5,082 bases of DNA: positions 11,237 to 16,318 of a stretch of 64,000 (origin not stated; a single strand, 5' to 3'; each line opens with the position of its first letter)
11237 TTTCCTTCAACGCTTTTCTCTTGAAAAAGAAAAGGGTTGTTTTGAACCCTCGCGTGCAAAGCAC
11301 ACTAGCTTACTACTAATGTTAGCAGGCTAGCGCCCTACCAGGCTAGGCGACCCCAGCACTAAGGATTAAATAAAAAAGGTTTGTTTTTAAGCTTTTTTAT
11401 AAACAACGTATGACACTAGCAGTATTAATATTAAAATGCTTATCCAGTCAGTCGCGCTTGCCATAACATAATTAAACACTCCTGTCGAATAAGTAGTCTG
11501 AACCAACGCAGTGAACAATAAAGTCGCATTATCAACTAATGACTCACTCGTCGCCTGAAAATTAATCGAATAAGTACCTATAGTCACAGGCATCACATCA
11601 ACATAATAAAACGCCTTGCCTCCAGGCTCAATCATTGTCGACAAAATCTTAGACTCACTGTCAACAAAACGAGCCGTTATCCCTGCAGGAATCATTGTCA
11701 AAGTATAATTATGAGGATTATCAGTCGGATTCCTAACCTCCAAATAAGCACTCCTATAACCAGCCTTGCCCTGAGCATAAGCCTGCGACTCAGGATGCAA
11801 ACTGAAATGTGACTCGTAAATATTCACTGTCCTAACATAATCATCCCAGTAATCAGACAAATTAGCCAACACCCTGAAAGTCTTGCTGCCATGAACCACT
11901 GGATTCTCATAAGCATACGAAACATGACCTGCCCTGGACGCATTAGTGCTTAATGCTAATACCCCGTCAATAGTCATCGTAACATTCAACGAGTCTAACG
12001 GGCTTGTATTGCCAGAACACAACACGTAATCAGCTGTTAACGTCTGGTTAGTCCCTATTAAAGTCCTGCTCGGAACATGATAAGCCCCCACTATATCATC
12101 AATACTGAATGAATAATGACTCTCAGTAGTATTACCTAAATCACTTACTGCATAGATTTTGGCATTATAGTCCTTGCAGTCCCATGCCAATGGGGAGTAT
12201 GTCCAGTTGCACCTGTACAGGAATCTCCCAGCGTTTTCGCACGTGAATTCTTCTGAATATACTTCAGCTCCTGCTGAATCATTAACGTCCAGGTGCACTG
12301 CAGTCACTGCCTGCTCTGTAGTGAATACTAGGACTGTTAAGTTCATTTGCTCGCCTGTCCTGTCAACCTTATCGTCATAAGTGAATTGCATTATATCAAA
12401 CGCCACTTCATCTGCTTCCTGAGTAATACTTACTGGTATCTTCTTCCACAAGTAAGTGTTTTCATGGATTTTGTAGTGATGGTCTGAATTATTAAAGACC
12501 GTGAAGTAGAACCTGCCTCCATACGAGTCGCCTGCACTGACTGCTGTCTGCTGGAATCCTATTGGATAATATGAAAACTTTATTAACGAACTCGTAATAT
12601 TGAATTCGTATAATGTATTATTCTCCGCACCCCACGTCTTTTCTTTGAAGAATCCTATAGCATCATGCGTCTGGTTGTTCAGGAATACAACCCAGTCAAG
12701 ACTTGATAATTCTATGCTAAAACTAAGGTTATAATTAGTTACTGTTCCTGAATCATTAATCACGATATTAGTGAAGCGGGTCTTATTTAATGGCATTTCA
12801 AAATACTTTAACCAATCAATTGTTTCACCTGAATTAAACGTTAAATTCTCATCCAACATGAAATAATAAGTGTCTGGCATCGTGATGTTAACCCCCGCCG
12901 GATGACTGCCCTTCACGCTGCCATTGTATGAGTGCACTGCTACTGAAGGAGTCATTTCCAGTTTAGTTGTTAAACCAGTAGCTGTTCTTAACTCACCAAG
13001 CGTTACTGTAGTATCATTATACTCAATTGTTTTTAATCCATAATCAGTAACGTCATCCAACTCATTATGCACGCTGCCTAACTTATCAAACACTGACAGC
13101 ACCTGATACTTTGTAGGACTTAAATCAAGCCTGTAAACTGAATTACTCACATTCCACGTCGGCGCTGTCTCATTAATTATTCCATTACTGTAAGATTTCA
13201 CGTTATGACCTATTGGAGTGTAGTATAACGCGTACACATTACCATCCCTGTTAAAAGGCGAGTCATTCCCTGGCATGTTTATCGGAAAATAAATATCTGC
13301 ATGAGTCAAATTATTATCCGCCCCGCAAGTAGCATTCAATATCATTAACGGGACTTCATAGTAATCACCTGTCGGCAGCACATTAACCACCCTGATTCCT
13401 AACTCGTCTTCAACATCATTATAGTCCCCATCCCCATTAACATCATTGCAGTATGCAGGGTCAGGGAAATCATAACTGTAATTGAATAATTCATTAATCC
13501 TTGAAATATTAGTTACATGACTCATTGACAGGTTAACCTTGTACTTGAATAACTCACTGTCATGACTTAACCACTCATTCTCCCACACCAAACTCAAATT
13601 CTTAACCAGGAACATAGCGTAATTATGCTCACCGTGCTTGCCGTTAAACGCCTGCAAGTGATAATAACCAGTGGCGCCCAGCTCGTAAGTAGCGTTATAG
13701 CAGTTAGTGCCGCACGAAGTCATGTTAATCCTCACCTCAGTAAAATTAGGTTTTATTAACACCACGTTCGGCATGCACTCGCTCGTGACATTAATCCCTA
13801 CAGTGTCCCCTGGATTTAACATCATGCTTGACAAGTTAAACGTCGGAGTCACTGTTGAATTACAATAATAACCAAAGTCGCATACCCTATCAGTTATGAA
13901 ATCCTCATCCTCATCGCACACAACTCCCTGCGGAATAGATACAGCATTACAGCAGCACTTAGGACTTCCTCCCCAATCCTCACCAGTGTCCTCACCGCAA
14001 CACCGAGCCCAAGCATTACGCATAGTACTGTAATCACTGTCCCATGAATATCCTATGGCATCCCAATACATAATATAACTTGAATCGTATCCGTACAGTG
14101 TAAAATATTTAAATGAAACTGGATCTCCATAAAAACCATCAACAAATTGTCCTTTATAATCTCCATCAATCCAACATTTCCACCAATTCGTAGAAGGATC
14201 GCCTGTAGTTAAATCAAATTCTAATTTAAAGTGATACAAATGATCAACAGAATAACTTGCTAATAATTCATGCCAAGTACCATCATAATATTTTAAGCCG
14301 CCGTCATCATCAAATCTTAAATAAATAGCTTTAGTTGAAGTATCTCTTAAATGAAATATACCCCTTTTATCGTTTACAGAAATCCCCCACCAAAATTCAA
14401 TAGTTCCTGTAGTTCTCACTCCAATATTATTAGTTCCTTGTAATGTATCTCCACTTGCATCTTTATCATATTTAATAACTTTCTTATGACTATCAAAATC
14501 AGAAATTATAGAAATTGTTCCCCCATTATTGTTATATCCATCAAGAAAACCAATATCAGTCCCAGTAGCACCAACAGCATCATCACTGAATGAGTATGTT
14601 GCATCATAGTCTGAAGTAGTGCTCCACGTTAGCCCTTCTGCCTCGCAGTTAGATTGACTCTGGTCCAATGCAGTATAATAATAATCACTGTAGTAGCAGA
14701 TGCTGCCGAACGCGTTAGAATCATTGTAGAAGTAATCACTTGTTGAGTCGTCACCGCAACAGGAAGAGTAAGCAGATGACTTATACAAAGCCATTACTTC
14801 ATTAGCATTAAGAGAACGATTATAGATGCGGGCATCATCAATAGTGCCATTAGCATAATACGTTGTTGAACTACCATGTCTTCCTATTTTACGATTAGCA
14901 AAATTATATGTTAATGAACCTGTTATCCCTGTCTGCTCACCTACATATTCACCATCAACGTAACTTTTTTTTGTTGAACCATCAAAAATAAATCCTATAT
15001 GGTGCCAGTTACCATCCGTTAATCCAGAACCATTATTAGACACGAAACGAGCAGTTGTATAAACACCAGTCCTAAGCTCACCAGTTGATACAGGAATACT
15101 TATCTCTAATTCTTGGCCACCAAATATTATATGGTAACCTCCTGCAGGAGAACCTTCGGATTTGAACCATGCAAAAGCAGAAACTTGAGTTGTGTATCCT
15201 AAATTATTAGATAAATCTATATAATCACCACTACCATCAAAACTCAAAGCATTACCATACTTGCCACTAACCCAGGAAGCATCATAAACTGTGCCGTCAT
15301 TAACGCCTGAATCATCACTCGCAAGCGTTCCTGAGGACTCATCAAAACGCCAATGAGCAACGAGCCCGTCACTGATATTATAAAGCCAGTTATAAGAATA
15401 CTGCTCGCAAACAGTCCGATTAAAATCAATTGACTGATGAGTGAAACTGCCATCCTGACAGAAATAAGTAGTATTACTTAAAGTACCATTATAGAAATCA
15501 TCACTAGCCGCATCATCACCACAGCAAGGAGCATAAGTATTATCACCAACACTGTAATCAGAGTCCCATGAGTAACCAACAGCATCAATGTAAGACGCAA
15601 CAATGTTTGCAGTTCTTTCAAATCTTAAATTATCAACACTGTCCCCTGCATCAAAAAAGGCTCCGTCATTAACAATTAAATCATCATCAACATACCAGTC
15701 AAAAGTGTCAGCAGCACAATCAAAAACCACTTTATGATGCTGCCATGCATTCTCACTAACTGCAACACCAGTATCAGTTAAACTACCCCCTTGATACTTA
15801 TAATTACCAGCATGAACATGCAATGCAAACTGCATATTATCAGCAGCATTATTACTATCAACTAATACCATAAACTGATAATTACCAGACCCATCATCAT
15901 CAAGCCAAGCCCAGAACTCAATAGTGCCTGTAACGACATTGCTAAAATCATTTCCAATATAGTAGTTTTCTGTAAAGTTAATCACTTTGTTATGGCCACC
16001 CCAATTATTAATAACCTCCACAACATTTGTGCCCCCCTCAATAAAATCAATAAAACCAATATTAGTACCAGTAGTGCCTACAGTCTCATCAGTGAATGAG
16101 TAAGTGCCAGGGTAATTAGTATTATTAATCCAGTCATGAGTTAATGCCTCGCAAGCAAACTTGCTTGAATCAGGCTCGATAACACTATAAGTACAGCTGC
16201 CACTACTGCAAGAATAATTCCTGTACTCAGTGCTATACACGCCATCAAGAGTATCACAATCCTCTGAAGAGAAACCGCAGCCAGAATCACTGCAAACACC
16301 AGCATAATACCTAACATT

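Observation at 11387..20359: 2990-aa cysteine-rich, heavily sequon-decorated surface protein: candidate host-attachment adhesin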

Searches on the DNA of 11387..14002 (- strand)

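Call 96: search_rna_families(sources=[L003, L004, L005], threshold=gathering)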
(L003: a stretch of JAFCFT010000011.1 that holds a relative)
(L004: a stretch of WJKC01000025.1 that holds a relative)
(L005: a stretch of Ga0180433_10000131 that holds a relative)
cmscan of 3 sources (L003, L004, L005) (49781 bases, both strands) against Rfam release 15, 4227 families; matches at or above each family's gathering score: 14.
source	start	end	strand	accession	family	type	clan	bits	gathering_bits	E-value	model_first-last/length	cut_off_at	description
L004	11563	11636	-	RF00005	tRNA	Gene; tRNA;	CL00001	72.3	29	5.8e-14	1-71/71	no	tRNA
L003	7625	7698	+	RF00005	tRNA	Gene; tRNA;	CL00001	70.3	29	2.1e-13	1-71/71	no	tRNA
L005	15313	15386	-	RF00005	tRNA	Gene; tRNA;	CL00001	69.6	29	3.1e-13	1-71/71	no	tRNA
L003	7091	7161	-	RF00005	tRNA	Gene; tRNA;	CL00001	68.9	29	5e-13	1-71/71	no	tRNA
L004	11337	11407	+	RF00005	tRNA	Gene; tRNA;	CL00001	66.8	29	1.8e-12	1-71/71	no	tRNA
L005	14670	14740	+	RF00005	tRNA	Gene; tRNA;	CL00001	66.4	29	2.4e-12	1-71/71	no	tRNA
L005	15755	15826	-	RF00005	tRNA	Gene; tRNA;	CL00001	65.5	29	4.3e-12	1-71/71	no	tRNA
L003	7977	8048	+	RF00005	tRNA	Gene; tRNA;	CL00001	64.5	29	8.1e-12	1-71/71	no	tRNA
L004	11954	12025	-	RF00005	tRNA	Gene; tRNA;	CL00001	63.5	29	1.5e-11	1-71/71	no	tRNA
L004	9756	9839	+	RF00005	tRNA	Gene; tRNA;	CL00001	62.4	29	3.1e-11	1-71/71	no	tRNA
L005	12682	12764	+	RF00005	tRNA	Gene; tRNA;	CL00001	61.3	29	6.1e-11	1-71/71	no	tRNA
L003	5518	5600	-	RF00005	tRNA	Gene; tRNA;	CL00001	60.4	29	1.1e-10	1-71/71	no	tRNA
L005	72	172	+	RF00169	Bacteria_small_SRP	Gene;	CL00003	45.3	40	1.1e-06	1-97/97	no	Bacterial small signal recognition particle RNA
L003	9319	9416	+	RF00005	tRNA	Gene; tRNA;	CL00001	44.8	29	2.1e-06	1-71/71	no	tRNA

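Call 108: search_rna_families(sources=[L006, L007], threshold=gathering)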
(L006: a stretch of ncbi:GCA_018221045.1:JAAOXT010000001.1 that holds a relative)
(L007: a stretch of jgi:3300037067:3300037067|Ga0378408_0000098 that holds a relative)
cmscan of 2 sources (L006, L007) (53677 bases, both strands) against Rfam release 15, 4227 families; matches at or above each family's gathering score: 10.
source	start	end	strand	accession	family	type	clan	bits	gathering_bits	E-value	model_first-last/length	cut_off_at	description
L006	9682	9960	+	RF01857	Archaea_SRP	Gene;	CL00003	133.1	96.5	3.3e-30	1-317/317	no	Archaeal signal recognition particle RNA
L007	9431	9708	+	RF01857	Archaea_SRP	Gene;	CL00003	108.9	96.5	7.4e-24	1-317/317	no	Archaeal signal recognition particle RNA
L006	249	322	+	RF00005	tRNA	Gene; tRNA;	CL00001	68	29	9e-13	1-71/71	no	tRNA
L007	20713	20783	+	RF00005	tRNA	Gene; tRNA;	CL00001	65.9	29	3.5e-12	1-71/71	no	tRNA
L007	21909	21982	+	RF00005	tRNA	Gene; tRNA;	CL00001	65.5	29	4.6e-12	1-71/71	no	tRNA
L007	21423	21495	-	RF00005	tRNA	Gene; tRNA;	CL00001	62.6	29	2.8e-11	1-71/71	no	tRNA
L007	26539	26613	-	RF00005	tRNA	Gene; tRNA;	CL00001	60.9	29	8.4e-11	1-71/71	no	tRNA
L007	18481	18562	+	RF00005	tRNA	Gene; tRNA;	CL00001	58.1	29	5e-10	1-71/71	no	tRNA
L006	15431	15514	+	RF00005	tRNA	Gene; tRNA;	CL00001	58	29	5.2e-10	1-71/71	no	tRNA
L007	20814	20897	-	RF00005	tRNA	Gene; tRNA;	CL00001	55.5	29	2.6e-09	1-71/71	no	tRNA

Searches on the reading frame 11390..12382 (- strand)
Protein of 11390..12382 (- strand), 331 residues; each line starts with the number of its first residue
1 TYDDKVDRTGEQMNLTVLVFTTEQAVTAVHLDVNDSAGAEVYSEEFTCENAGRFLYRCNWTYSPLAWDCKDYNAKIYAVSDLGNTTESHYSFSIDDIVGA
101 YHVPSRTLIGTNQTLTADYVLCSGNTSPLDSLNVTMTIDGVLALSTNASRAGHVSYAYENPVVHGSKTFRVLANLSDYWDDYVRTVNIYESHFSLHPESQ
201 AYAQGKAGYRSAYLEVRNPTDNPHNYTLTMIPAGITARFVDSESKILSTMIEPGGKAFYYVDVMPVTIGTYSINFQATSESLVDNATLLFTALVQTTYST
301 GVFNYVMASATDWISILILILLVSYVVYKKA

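Call 63: search_protein_families(library=pfam, proteins=[window:11390-12382:-], max_evalue=1)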
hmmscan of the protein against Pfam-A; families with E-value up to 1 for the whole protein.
seq(331 aa): 2 families
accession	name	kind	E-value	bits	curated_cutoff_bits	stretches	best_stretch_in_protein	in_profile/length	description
PF13860.13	FlgD_ig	-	0.0032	17.9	27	1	18-54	14-50/79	FlgD Ig-like domain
PF22904.2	NOMO1-like_2nd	-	0.087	13.4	27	1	232-272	19-57/90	BOS complex subunit NOMO1-like, second beta sandwich domain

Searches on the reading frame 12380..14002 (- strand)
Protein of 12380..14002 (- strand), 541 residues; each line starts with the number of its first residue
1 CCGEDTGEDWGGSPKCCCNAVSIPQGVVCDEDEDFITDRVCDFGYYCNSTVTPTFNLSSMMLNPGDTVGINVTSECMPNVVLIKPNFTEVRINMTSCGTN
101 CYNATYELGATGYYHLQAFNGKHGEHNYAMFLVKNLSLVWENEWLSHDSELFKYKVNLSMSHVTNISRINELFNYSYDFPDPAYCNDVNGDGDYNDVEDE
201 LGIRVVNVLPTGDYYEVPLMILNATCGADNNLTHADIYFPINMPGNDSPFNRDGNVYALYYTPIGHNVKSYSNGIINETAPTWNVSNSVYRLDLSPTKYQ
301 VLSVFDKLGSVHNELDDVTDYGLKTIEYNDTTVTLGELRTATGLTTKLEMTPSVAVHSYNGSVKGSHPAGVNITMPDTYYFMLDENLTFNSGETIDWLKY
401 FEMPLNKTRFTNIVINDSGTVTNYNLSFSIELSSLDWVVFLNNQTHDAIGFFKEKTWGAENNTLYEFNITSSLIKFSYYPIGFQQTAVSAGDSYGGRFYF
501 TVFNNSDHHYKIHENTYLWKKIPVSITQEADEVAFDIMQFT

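Call 63: search_protein_families(library=pfam, proteins=[window:12380-14002:-], max_evalue=1)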
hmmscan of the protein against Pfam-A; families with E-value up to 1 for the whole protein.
seq(541 aa): 1 family
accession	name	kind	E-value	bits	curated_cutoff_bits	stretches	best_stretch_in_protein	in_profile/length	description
PF25223.1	DUF7841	-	0.06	14.1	25.2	0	422-464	49-90/114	Domain of unknown function (DUF7841)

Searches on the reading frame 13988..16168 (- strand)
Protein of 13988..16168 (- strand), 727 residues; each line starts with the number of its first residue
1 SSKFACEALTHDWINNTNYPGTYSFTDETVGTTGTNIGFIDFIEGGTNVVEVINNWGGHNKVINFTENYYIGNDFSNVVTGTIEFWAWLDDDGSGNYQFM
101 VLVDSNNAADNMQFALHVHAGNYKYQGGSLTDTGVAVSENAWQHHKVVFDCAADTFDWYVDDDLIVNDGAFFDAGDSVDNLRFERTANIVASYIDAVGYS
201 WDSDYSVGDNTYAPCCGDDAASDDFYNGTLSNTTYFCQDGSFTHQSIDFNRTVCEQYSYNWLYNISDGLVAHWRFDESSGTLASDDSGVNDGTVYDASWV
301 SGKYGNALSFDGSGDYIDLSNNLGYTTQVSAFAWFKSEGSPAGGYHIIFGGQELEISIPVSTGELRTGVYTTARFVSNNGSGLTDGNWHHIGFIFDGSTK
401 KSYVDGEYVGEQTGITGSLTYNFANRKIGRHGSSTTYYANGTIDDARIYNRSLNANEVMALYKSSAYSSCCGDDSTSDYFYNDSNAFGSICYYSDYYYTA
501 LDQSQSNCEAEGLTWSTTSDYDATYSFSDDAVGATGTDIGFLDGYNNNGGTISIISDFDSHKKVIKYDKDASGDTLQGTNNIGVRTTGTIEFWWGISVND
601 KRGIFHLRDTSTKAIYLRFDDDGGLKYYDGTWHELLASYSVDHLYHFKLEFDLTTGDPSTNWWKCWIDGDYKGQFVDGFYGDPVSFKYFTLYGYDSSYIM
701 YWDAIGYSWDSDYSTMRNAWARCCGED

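Call 85: predict_structure(alignment_id=A6)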
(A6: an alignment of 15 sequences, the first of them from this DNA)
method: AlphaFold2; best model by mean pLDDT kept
length: 727 residues; sequences in the alignment: 15
mean_pLDDT: 59.3   pTM: 0.42
mean pLDDT of the five models: 59.3, 59.1, 59.0, 55.2, 54.7
residues with pLDDT >= 90: 43; 70-90: 196; 50-70: 235; < 50: 253
segments of 3 or more residues with pLDDT < 50: 1-50, 69-74, 94-137, 168-217, 219-224, 371-373, 378-380, 473-489, 517-548, 680-684, 710-727
pLDDT, mean of each block of 10 residues (from residue 1): 41 37 35 31 36 55 56 52 68 47 38 43 32 44 72 67 58 31 27 23 27 42 52 60 59 59 71 87 87 93 88 87 76 84 65 71 62 49 78 88 88 72 72 77 91 86 61 47 42 50 54 48 33 31 42 59 60 51 67 70 67 72 80 84 80 72 85 71 53 57 53 37 35
secondary structure, 60 per line:
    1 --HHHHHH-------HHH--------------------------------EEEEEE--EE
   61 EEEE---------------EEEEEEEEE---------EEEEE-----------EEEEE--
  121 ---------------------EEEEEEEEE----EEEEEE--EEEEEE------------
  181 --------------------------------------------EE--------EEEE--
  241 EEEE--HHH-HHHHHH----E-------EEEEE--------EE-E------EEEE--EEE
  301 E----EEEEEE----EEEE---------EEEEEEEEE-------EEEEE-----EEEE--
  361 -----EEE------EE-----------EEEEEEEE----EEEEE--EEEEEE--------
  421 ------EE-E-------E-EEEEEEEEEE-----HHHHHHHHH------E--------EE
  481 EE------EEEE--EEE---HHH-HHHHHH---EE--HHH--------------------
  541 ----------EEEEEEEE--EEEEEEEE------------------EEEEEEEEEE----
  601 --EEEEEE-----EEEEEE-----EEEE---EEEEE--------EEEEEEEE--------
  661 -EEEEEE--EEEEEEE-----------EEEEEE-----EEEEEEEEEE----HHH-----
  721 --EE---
elements in order (helices of 4 or more, strands of 3 or more residues): H3-8 E51-56 E59-64 E80-88 E98-102 E114-118 E142-150 E155-160 E163-168 E235-238 E241-244 H251-256 E269-273 E292-295 E298-301 E306-311 E316-319 E329-337 E345-349 E355-358 E366-368 E388-395 E400-404 E407-412 E440-449 H455-463 E479-482 E489-492 E495-497 H505-510 E551-558 E561-568 E587-596 E603-608 E614-619 E625-628 E632-636 E645-652 E662-667 E670-676 E688-693 E699-708

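Call 87: fold_search(model_id=the predicted structure, library=pdb)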
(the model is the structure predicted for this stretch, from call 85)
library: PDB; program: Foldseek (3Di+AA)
matches with E <= 10: 1692; with E <= 0.001: 382
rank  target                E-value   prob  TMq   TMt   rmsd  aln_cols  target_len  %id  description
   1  5hon_A                6.7e-10  1.00  0.23  0.74   3.4       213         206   23  Structure of Domain 4 of AbnA, a GH43 extracellular arabinanase from Geobacillus stearothermophilus, in complex with a (released 2017-02-01)
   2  3v0a_B                1.1e-09  1.00  0.23  0.15  20.4       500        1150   12  2.7 angstrom crystal structure of BoNT/Ai in complex with NTNHA (released 2012-03-14)
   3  6hox                  1.6e-09  1.00  0.23  0.39  20.1       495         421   11  Crystal structure of the binding domain of Paraclostridial Mosquitocidal Protein 1 (released 2019-07-10)
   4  5ho0                  2.4e-09  1.00  0.23  0.21   3.5       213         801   23  Crystal structure of AbnA (closed conformation), a GH43 extracellular arabinanase from Geobacillus stearothermophilus (released 2017-02-01)
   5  7ce2_A                2.5e-09  1.00  0.21  0.33  22.5       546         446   13  The Crystal structure of TeNT Hc complexed with neutralizing antibody (released 2021-04-07)
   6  1ms8_B                3.1e-09  1.00  0.24  0.27   2.9       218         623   18  Triclinic form of Trypanosoma cruzi trans-sialidase, in complex with 3-deoxy-2,3-dehydro-N-acetylneuraminic acid (DANA (released 2003-03-25)
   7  8byp_X                3.1e-09  1.00  0.24  0.14  19.4       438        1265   13  Botulinum neurotoxin serotype X in complex with NTNH/X (released 2023-02-08)
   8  3rmy_D                3.4e-09  1.00  0.23  0.40  19.8       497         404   11  Crystal structure of HCR/D W1238A mutant (released 2011-06-01)
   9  5n0b_A                4.2e-09  1.00  0.22  0.13  22.9       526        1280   14  Crystal structure of the tetanus neurotoxin in complex with GD1a (released 2017-06-21)
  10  5n0c_A                4.4e-09  1.00  0.21  0.12  23.0       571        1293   13  Crystal structure of the tetanus neurotoxin in complex with GM1a (released 2017-06-21)
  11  1af9                  4.6e-09  1.00  0.21  0.33  22.0       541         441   12  TETANUS NEUROTOXIN C FRAGMENT (released 1998-04-29)
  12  3hmy_A                4.9e-09  1.00  0.22  0.34  21.1       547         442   12  Crystal structure of HCR/T complexed with GT2 (released 2009-07-14)
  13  9ea9_B                6.0e-09  1.00  0.23  0.14  19.9       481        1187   14  Crystal structure of BoNT/A-NTNH-HA70 -VHH_F12-VHH_H7-Fab_NTNH complex (released 2025-09-17)
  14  5ho2                  6.3e-09  1.00  0.23  0.21   3.6       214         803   23  Crystal structure of AbnA (open conformation), a GH43 extracellular arabinanase from Geobacillus stearothermophilus (released 2017-02-01)
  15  1wcs                  7.0e-09  1.00  0.23  0.26   3.5       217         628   18  A mutant of Trypanosoma rangeli sialidase displaying trans-sialidase activity (released 2004-12-15)
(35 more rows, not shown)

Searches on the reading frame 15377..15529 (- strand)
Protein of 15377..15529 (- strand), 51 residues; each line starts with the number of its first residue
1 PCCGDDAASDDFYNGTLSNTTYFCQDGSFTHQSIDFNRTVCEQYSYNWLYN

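Call 93: find_homologous_proteins(query=A7, max_evalue=0.001)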
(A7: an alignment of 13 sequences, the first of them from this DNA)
Query A7 (13 sequences): 13 candidates shared short words with the query, none scored E <= 0.001.
